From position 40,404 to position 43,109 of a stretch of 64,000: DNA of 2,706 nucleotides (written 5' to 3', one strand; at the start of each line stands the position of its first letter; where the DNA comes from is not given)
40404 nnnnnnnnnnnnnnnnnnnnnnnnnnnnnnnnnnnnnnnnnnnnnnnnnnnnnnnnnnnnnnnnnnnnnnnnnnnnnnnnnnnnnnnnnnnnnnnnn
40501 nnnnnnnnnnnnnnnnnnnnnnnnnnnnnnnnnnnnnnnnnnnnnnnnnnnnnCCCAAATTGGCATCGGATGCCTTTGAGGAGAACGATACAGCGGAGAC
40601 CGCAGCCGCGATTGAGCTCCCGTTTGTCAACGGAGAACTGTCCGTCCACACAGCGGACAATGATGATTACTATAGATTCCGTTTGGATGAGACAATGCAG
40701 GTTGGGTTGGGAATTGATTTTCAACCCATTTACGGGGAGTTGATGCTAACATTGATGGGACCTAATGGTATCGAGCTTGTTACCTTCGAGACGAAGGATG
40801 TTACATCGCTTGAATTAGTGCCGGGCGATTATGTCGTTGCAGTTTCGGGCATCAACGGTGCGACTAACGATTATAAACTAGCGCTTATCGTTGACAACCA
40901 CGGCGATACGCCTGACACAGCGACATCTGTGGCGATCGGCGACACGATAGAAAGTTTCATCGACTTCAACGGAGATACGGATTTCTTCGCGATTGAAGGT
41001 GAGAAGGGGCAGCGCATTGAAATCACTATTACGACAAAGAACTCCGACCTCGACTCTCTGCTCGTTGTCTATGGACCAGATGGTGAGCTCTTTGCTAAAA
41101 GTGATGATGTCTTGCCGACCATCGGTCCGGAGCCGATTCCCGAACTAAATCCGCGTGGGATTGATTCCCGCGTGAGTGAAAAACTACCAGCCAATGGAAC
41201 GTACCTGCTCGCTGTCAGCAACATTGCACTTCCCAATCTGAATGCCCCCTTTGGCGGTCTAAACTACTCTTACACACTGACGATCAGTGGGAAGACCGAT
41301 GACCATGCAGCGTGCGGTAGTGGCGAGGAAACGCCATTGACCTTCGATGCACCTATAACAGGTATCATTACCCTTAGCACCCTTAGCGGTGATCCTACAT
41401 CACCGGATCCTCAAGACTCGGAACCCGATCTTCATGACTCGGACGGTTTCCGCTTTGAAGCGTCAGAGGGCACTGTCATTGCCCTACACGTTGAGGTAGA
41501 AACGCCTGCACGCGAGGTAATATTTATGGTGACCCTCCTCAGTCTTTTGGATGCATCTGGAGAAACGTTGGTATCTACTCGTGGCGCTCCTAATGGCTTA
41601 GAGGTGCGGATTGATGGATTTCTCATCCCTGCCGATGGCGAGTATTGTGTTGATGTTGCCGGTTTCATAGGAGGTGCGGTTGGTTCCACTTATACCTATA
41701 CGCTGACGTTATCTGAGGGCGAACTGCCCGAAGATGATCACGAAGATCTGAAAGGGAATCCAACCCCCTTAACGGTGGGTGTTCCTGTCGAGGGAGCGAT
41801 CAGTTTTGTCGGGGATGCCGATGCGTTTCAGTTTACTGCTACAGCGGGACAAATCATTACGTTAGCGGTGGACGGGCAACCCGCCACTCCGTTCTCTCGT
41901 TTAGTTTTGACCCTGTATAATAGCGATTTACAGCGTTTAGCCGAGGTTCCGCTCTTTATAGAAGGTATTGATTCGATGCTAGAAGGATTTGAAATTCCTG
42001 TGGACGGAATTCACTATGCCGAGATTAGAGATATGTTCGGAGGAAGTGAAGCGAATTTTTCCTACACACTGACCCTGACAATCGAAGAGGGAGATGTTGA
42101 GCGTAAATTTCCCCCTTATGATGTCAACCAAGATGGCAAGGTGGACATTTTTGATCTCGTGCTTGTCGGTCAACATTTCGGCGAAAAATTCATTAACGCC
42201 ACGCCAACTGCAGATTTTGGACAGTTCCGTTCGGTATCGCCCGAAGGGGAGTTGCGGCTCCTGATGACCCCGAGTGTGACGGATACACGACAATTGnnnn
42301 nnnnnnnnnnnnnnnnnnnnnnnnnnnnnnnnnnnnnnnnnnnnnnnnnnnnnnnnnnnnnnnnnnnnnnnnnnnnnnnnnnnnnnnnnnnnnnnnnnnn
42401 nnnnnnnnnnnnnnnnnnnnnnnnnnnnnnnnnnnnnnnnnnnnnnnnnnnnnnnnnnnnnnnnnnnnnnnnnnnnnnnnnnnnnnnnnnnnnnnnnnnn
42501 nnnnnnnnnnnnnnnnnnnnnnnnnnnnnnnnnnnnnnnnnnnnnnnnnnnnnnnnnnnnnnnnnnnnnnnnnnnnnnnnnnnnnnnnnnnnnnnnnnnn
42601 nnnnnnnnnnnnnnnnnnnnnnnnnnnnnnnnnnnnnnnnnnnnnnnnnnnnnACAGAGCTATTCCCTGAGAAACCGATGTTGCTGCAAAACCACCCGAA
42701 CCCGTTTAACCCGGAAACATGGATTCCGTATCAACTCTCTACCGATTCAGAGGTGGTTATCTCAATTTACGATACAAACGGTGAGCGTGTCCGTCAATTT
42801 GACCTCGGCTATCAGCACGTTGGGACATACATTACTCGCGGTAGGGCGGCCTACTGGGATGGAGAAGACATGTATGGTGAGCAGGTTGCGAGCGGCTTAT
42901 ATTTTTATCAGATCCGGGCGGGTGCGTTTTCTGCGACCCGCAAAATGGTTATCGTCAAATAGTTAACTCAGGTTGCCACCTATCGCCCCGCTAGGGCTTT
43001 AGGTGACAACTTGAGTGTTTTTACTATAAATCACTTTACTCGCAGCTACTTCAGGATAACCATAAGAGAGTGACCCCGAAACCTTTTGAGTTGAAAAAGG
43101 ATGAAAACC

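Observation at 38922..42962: Second mosaic protease sharing the dockerin plus T9SS sorting-domain tail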

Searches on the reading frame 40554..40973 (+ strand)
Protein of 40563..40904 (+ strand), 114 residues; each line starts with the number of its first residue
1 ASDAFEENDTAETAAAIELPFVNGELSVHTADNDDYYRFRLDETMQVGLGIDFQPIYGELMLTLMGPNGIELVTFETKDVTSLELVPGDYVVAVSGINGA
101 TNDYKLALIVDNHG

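Call 12: search_protein_families(library=pfam, proteins=[window:40563-40904:+], max_evalue=1)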
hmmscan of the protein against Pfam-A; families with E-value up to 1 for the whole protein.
seq(114 aa): 0 families
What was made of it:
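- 40554..40937 (+): PPC/collagen-binding-type module 1 (aa 545-672). No Pfam hit (call 12).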

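Call 41: predict_structure(alignment_id=A2)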
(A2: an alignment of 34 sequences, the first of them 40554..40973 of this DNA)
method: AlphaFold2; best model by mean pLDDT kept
length: 140 residues; sequences in the alignment: 34
mean_pLDDT: 81.5   pTM: 0.74
mean pLDDT of the five models: 81.5, 81.1, 78.0, 76.5, 72.0
residues with pLDDT >= 90: 56; 70-90: 56; 50-70: 19; < 50: 9
segments of 3 or more residues with pLDDT < 50: 136-140
pLDDT, mean of each block of 10 residues (from residue 1): 77 91 89 89 91 88 93 85 85 95 91 67 59 42
secondary structure, 60 per line:
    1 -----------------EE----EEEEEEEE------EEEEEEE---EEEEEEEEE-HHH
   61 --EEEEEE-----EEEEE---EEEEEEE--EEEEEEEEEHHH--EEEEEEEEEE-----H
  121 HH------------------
elements in order: E24-31 E38-44 E48-56 E63-68 E74-78 E82-88 E91-99 E105-114
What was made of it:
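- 40554..40937 (+): The AF2 model has pLDDT 81.5 (call 41).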

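Call 45: fold_search(model_id=the predicted structure, library=pdb)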
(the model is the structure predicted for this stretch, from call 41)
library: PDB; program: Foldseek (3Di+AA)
matches with E <= 10: 1856; with E <= 0.001: 25
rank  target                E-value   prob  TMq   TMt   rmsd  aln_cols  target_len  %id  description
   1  2o8o_A                1.4e-06  1.00  0.57  0.71   3.3       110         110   23  Crystal structure of Clostridium histolyticum colg collagenase collagen-binding domain 3B at 1.35 Angstrom resolution  (released 2007-12-11)
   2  1nqd_A                1.8e-06  1.00  0.57  0.71   3.3       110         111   23  CRYSTAL STRUCTURE OF CLOSTRIDIUM HISTOLYTICUM COLG COLLAGENASE COLLAGEN-BINDING DOMAIN 3B AT 1.65 ANGSTROM RESOLUTION  (released 2003-04-15)
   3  4hpk_B                2.4e-06  1.00  0.56  0.68   3.6       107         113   23  Crystal structure of Clostridium histolyticum colg collagenase collagen-binding domain 3B at 1.35 Angstrom resolution  (released 2012-12-12)
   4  1nqj_B                6.8e-06  1.00  0.52  0.63   4.8       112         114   24  CRYSTAL STRUCTURE OF CLOSTRIDIUM HISTOLYTICUM COLG COLLAGENASE COLLAGEN-BINDING DOMAIN 3B AT 1.0 ANGSTROM RESOLUTION I (released 2003-04-15)
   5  1nqd_B                9.9e-06  1.00  0.61  0.74   2.8       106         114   24  CRYSTAL STRUCTURE OF CLOSTRIDIUM HISTOLYTICUM COLG COLLAGENASE COLLAGEN-BINDING DOMAIN 3B AT 1.65 ANGSTROM RESOLUTION  (released 2003-04-15)
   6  5iku                  9.9e-06  1.00  0.58  0.36   3.3       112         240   24  Crystal structure of the Hathewaya histolytica ColG tandem collagen-binding domain s3as3b in the presence of calcium at  (released 2017-03-15)
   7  1nqj_A                1.4e-05  1.00  0.50  0.69   4.0       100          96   21  CRYSTAL STRUCTURE OF CLOSTRIDIUM HISTOLYTICUM COLG COLLAGENASE COLLAGEN-BINDING DOMAIN 3B AT 1.0 ANGSTROM RESOLUTION I (released 2003-04-15)
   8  3jqw_A                2.2e-05  1.00  0.64  0.75   2.2       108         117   18  Crystal structure of Clostridium histolyticum colH collagenase collagen-binding domain 3 at 2 Angstrom resolution in p (released 2010-09-29)
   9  5sv5                  2.2e-05  1.00  0.60  0.78   2.1       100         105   16  1.0 Angstrom Crystal Structure of pre-Peptidase C-terminal Domain of Collagenase from Bacillus anthracis. (released 2016-08-17)
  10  3jqw_C                2.2e-05  1.00  0.61  0.70   2.6       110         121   18  Crystal structure of Clostridium histolyticum colH collagenase collagen-binding domain 3 at 2 Angstrom resolution in p (released 2010-09-29)
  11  3jqw_B                3.4e-05  1.00  0.65  0.75   2.9       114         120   18  Crystal structure of Clostridium histolyticum colH collagenase collagen-binding domain 3 at 2 Angstrom resolution in p (released 2010-09-29)
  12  9ues_B                1.1e-04  1.00  0.55  0.20   6.5       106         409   16  Crystal structure of an inactive TKSP mutant in complex with the TKS propeptide (released 2026-02-18)
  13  3afg_B                2.2e-04  1.00  0.51  0.16   3.2        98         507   15  Crystal structure of ProN-Tk-SP from Thermococcus kodakaraensis (released 2010-08-04)
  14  5gu5                  2.9e-04  1.00  0.53  0.67   3.2       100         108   18  Crystal structure of p24gamma2 GOLD domain determined by sulfur-SAD (released 2017-01-25)
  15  6ov2_B                3.1e-04  1.00  0.45  0.48   6.3       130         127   12  Crystal structure of human claudin-9 in complex with Clostridium perfringens entertoxin C-terminal domain in closed fo (released 2019-09-04)
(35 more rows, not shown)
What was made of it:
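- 40554..40937 (+): Foldseek matches ColG/ColH collagen-binding domains and the PPC domain 5sv5 at TM 0.71-0.78 (call 45).
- Closest known: Clostridial collagenase ColG/ColH collagen-binding domains. Same: The fold matches at TM 0.71-0.75 with 18-24% identity (call 45).
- PPC module 1 matches ColG/ColH collagen-binding domains (call 45).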

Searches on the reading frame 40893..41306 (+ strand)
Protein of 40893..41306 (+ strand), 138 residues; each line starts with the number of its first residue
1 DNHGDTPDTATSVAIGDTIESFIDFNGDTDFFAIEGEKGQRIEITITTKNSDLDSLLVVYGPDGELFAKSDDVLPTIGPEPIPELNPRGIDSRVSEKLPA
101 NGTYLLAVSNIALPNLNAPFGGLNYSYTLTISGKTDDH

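Call 12: search_protein_families(library=pfam, proteins=[window:40893-41306:+], max_evalue=1)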
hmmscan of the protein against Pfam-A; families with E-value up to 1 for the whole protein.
seq(138 aa): 2 families
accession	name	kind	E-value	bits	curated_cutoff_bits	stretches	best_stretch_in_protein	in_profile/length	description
PF04151.21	PPC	-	8.2e-09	36.7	25.9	1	28-109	1-69/70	Bacterial pre-peptidase C-terminal domain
PF02560.19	Cyanate_lyase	-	0.096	12.9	25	1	15-49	31-63/69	Cyanate lyase C-terminal domain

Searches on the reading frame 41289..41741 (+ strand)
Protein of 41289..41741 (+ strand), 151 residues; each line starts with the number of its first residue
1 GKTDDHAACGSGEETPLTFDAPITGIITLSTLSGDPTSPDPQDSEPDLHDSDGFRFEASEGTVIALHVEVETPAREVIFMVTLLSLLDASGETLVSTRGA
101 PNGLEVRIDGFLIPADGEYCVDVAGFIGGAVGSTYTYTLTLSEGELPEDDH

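Call 12: search_protein_families(library=pfam, proteins=[window:41289-41741:+], max_evalue=1)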
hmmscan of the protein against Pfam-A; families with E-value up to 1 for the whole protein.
seq(151 aa): 1 family
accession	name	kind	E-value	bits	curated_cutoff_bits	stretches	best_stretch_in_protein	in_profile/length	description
PF04151.21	PPC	-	0.15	13.4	25.9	1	50-124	1-69/70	Bacterial pre-peptidase C-terminal domain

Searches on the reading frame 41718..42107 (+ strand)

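Call 12: search_protein_families(library=pfam, proteins=[window:41718-42107:+], max_evalue=1)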
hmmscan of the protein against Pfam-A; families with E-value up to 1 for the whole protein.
seq(130 aa): 1 family
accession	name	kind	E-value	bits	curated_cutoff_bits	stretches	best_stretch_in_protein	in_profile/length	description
PF04151.21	PPC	-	0.011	17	25.9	1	33-102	1-67/70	Bacterial pre-peptidase C-terminal domain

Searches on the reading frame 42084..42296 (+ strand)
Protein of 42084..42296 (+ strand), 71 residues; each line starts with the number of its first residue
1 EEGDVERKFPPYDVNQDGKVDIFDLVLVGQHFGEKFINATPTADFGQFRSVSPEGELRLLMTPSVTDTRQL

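Call 12: search_protein_families(library=pfam, proteins=[window:42084-42296:+], max_evalue=1)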
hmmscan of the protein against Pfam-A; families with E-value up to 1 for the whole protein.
seq(71 aa): 2 families
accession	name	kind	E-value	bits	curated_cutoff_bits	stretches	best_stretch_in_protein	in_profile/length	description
PF00404.24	Dockerin_1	-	0.00013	22.6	22.9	1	12-35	2-27/57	Dockerin type I domain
PF00036.39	EF-hand_1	-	0.11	12.5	25.4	1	12-26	9-23/29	EF hand domain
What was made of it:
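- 42117..42185 (+): Single dockerin repeat (aa 1066-1088): Ca loop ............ plus a helix. PF00404, 22.6 bits against GA 22.9 (call 12).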

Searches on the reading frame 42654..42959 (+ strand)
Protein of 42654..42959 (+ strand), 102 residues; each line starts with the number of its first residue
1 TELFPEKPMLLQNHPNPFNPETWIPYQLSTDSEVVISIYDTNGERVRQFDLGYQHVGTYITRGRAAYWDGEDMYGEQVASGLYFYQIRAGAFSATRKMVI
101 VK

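Call 67: search_solved_structures(query=window:42654-42959:+, max_evalue=10, show_alignments=2)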
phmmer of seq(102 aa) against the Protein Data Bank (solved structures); distinct sequences matched with E-value up to 10: 7.
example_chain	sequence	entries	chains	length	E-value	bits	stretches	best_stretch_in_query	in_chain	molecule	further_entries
3osv_A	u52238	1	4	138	0.014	18.8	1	30-89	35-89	Flagellar basal-body rod modification protein FlgD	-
1xf1_A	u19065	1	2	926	0.21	15.1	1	61-94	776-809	C5a peptidase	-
8bty_A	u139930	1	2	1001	0.24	14.9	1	61-94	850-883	C5a peptidase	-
6za2_A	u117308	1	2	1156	0.26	14.8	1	29-89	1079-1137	Por secretion system protein porU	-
3eif_A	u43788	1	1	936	0.84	13.2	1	61-94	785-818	C5a peptidase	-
7bj3_A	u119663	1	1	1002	0.91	13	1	61-94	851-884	C5a peptidase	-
7yzx_A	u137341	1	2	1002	0.91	13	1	61-94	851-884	C5a peptidase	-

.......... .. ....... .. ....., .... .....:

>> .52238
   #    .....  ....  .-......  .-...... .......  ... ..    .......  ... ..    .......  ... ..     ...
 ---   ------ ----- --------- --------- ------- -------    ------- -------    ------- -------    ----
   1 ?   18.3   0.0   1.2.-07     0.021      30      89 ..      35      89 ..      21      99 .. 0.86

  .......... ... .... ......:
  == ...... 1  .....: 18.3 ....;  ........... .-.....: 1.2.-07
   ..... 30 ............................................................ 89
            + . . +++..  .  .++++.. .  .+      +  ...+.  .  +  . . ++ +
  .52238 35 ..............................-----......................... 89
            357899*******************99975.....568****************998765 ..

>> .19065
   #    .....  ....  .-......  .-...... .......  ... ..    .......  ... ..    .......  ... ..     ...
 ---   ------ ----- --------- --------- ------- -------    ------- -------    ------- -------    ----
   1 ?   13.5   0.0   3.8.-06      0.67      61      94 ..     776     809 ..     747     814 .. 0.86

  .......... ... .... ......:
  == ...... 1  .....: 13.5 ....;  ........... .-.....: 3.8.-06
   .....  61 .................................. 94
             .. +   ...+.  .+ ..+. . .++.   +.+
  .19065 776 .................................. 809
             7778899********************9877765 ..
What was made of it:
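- On T9SS type A C-terminal sorting domain: Against PDB sequences, FlgD scores E 0.014 and the PorU CTD scores E 0.26 (call 67).
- The CTD resembles FlgD at least as much as a T9SS CTD (call 67).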
